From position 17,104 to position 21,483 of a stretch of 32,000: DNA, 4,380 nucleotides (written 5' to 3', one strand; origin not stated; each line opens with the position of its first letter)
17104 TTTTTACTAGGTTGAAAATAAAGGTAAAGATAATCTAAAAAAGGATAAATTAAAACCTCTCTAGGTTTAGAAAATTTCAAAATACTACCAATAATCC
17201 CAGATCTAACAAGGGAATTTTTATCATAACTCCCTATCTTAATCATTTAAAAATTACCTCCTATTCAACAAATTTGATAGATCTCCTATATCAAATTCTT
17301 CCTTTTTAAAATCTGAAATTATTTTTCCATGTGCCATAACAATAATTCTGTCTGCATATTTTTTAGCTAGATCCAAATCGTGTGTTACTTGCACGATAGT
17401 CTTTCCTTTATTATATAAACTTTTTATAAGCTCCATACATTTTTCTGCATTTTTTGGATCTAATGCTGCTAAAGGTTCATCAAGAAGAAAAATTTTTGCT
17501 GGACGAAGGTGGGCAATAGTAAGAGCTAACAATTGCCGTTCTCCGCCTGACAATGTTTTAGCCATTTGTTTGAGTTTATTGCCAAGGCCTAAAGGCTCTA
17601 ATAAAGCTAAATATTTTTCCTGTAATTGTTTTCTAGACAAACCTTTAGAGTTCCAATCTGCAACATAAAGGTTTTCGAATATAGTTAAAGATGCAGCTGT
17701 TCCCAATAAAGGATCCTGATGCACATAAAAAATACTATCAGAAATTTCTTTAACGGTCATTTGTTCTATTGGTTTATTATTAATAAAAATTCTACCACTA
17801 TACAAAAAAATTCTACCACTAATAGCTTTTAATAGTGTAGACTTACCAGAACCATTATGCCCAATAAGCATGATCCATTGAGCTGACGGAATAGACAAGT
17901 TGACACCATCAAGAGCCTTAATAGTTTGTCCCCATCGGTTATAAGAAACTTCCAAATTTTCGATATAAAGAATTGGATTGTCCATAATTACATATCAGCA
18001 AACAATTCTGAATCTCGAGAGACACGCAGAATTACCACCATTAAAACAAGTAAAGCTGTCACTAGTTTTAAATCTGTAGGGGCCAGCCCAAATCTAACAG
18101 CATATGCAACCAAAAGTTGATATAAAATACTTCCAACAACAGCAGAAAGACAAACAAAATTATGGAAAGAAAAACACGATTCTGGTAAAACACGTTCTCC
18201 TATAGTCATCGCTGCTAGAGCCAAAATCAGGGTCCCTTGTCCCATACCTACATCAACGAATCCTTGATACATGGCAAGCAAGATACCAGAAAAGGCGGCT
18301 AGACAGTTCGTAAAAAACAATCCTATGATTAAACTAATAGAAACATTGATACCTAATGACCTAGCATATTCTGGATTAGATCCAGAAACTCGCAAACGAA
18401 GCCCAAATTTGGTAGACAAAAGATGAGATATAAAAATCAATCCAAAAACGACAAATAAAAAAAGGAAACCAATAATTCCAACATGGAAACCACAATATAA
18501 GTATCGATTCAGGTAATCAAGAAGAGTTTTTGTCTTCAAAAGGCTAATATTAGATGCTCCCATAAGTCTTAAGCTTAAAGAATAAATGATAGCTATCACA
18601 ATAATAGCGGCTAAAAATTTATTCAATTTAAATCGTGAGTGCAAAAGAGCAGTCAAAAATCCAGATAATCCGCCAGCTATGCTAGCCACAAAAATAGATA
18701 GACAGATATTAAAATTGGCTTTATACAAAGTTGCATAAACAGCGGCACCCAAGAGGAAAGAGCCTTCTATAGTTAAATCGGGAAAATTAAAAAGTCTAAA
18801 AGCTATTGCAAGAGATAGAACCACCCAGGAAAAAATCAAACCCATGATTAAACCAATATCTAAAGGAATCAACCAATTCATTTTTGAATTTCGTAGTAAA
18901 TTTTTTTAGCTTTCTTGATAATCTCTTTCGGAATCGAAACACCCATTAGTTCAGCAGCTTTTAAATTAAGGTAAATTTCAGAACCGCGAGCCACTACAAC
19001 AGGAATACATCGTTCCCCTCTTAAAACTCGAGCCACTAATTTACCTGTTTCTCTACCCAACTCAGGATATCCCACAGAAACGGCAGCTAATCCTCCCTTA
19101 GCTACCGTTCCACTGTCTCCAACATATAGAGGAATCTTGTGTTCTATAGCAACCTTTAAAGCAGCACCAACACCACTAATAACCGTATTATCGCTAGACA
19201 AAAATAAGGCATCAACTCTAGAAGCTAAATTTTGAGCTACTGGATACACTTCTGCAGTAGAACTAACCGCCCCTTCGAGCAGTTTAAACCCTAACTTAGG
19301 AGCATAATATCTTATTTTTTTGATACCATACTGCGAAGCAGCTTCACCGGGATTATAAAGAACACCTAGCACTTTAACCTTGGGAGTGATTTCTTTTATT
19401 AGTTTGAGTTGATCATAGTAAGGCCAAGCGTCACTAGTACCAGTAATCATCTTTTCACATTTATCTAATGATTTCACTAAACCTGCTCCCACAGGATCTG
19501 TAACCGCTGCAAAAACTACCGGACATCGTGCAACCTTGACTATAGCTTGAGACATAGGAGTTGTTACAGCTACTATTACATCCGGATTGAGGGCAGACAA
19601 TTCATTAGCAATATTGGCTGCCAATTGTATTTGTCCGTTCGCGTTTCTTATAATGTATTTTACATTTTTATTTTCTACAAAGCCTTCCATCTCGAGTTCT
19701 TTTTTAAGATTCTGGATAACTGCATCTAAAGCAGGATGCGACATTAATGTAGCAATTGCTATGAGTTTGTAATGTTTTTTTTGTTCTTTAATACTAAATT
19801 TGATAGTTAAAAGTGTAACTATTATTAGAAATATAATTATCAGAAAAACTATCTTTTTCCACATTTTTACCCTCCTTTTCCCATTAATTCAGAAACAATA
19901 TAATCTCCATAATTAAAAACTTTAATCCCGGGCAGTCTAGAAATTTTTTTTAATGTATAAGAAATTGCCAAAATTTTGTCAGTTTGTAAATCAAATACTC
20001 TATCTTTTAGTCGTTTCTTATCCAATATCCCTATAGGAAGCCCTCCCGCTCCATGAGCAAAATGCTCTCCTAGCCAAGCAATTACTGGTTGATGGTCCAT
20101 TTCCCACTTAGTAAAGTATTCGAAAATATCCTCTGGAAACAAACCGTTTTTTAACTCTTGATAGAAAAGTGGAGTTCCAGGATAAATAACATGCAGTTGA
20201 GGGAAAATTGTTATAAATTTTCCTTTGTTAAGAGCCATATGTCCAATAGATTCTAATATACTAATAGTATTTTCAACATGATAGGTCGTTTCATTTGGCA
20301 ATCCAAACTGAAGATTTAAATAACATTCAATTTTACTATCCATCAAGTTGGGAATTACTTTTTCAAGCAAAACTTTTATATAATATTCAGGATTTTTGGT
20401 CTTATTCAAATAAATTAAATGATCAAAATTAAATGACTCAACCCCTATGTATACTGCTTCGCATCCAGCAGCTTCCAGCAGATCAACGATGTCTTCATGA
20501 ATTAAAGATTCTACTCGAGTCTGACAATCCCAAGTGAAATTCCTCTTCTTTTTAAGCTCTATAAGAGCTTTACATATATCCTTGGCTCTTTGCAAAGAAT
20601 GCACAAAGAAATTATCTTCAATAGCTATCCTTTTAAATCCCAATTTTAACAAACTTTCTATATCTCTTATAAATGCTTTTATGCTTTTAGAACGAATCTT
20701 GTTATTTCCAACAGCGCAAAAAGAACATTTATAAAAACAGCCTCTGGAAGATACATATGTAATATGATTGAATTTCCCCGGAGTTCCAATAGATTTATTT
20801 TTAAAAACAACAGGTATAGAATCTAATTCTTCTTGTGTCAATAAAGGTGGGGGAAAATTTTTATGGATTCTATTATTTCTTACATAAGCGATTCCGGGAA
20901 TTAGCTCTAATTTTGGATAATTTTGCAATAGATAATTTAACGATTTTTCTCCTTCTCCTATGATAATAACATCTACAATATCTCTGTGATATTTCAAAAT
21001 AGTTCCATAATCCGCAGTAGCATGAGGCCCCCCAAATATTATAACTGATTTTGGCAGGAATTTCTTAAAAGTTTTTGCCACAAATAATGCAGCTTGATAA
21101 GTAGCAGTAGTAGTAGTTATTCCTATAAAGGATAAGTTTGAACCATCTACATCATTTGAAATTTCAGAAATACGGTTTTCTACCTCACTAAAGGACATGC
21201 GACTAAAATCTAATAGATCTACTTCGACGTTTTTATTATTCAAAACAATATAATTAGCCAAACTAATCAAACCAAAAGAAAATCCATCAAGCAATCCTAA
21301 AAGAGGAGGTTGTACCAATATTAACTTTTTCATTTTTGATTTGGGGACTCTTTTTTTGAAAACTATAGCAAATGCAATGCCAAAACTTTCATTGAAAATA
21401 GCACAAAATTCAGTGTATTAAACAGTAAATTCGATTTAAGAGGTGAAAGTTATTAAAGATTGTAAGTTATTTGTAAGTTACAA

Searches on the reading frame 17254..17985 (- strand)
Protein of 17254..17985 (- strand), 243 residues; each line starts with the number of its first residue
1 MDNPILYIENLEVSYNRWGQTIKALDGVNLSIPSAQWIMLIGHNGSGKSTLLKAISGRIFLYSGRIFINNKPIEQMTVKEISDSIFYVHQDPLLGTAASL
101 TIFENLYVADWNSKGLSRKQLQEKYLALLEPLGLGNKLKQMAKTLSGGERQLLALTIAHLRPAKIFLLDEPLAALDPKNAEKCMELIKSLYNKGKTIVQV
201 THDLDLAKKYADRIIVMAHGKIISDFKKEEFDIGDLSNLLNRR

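Call 59: search_protein_families(library=pfam, proteins=[window:17254-17985:-], max_evalue=0.01)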
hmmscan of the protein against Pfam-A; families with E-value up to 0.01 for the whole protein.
window:17254-17985:- (243 aa): 14 families
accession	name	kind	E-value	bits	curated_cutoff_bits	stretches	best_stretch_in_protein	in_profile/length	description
PF00005.33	ABC_tran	-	1.9e-28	100.2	25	1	25-173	1-137/137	ABC transporter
PF02463.25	SMC_N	-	1.9e-14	54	40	1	35-215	24-209/220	RecF/RecN/SMC N terminal domain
PF13304.12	AAA_21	-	5.2e-13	50.2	27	2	143-204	236-300/304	AAA domain, putative AbiEii toxin, Type IV TA system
PF13175.12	AAA_15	-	7.2e-06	26.3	32.1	1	38-64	26-50/374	AAA ATPase domain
PF00350.29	Dynamin_N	-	9.6e-06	26.2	27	1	38-200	1-135/168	Dynamin family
PF13555.12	AAA_29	-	4.5e-05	23.6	27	1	26-56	13-43/61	P-loop containing region of AAA domain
PF13558.12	SbcC_Walker_B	-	5.6e-05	23.7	27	1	137-188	25-89/90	SbcC/RAD50-like, Walker B motif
PF13476.12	AAA_23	-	0.00067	20.8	27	1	38-57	22-41/201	AAA domain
PF25199.1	nSTAND_NTPase5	-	0.0017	18.6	34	1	35-75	41-82/145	Novel STAND NTPase 5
PF00437.27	T2SSE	-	0.0034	16.5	24.9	1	7-74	113-181/370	Type II/IV secretion system protein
PF13191.12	AAA_16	-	0.0052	17.7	32.6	0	35-85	24-64/167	AAA ATPase domain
PF13401.12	AAA_22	-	0.0062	17.3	27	0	35-131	5-60/130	AAA domain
PF13166.12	AAA_13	-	0.0067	15.6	36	0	139-214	494-581/713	AAA domain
PF03193.22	RsgA_GTPase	-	0.0071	16.6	30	0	34-59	106-130/174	RsgA GTPase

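Call 60: search_protein_families(library=padloc, proteins=[window:17254-17985:-], max_evalue=0.001)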
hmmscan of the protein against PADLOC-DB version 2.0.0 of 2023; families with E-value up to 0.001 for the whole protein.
window:17254-17985:- (243 aa): 51 families (the best 25 are shown)
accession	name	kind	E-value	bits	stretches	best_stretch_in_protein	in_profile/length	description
PDLC04135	mad3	-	2.3e-37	127.4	2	134-219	253-339/374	mads_3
PDLC02980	AriA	-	3.2e-15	54.9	2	144-204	237-300/304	-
PDLC04140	mad8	-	5.8e-14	50.3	1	18-206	6-236/314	mads_8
PDLC02335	AbiLi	-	3.1e-09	34.3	1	89-208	144-242/326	AbiLi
PDLC04164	AriA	-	8.7e-09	33.3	1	143-217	170-247/253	-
PDLC00293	PtuA1|PtuA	-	1.1e-08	32.6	1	143-217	314-397/527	AAA ATPase domain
PDLC00289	PtuA1|PtuA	-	2e-08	31.7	1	143-202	226-287/404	AAA ATPase domain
PDLC02979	AriA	-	2.8e-08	31.9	1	37-74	25-58/373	-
PDLC02914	ATPase-Toprim_I-B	-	3.2e-08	31.2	1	28-69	18-46/443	-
PDLC04213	HEC-02A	-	3.6e-08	31.3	1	159-209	228-278/337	-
PDLC04541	PDC-M25A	-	3.2e-07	27.8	1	22-58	10-44/380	-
PDLC04214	HEC-02A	-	3.3e-07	27.9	0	159-210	234-285/338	-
PDLC03878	NsnB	-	4.6e-07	27.9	0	31-56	17-42/345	-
PDLC04175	HEC-01A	-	5.1e-07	27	0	141-229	245-335/363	-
PDLC00284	PtuA1|PtuA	-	8.7e-07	26.1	1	22-83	70-131/545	AAA ATPase domain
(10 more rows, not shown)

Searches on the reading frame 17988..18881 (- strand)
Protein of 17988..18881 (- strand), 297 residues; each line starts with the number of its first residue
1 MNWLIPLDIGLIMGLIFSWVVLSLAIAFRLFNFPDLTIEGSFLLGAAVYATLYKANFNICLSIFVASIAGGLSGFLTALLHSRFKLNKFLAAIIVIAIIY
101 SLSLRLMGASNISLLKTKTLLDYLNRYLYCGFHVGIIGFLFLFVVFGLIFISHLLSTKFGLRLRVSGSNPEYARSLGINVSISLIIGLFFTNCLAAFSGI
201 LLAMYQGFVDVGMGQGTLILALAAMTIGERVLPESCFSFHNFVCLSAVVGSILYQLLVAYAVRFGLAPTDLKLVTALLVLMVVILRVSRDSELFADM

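Call 59: search_protein_families(library=pfam, proteins=[window:17988-18881:-], max_evalue=0.01)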
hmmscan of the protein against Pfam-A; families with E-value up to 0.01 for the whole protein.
window:17988-18881:- (297 aa): 1 family
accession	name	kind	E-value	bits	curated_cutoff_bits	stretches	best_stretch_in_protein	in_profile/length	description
PF02653.21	BPD_transp_2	-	1e-24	87.5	26.8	1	10-283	5-268/269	Branched-chain amino acid transport system / permease component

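Call 60: search_protein_families(library=padloc, proteins=[window:17988-18881:-], max_evalue=0.001)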
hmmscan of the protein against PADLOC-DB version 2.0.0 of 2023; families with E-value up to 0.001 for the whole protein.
window:17988-18881:- (297 aa): 0 families

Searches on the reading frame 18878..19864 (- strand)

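Call 59: search_protein_families(library=pfam, proteins=[window:18878-19864:-], max_evalue=0.01)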
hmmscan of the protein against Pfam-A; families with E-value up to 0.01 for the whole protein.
window:18878-19864:- (328 aa): 3 families
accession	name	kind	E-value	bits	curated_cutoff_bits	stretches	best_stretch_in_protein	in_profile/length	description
PF04392.18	ABC_sub_bind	-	2.9e-70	237.3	25.9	1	35-321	2-291/293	ABC transporter substrate binding protein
PF13407.12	Peripla_BP_4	-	1.3e-05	25.3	35.1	1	184-295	20-130/258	Periplasmic binding protein domain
PF13458.12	Peripla_BP_6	-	0.00036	20.8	31.7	1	46-247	21-223/343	Periplasmic binding protein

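Call 60: search_protein_families(library=padloc, proteins=[window:18878-19864:-], max_evalue=0.001)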
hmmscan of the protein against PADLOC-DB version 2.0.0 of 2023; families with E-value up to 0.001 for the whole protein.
window:18878-19864:- (328 aa): 0 families

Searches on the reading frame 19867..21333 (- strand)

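Call 59: search_protein_families(library=pfam, proteins=[window:19867-21333:-], max_evalue=0.01)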
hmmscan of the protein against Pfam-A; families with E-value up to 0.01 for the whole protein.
window:19867-21333:- (488 aa): 2 families
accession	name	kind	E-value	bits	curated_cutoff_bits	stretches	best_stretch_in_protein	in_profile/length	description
PF04055.27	Radical_SAM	-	4.1e-11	43.8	29.5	1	194-322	2-133/166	Radical SAM superfamily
PF02310.24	B12-binding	-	4.6e-11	43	32.1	1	30-132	23-117/121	B12 binding domain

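Call 60: search_protein_families(library=padloc, proteins=[window:19867-21333:-], max_evalue=0.001)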
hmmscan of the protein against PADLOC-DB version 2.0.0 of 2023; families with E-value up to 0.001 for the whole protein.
window:19867-21333:- (488 aa): 1 family
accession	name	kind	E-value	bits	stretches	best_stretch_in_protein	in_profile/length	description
PDLC04689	PDC-M51A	-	9.9e-16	55.5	1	44-392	50-373/420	-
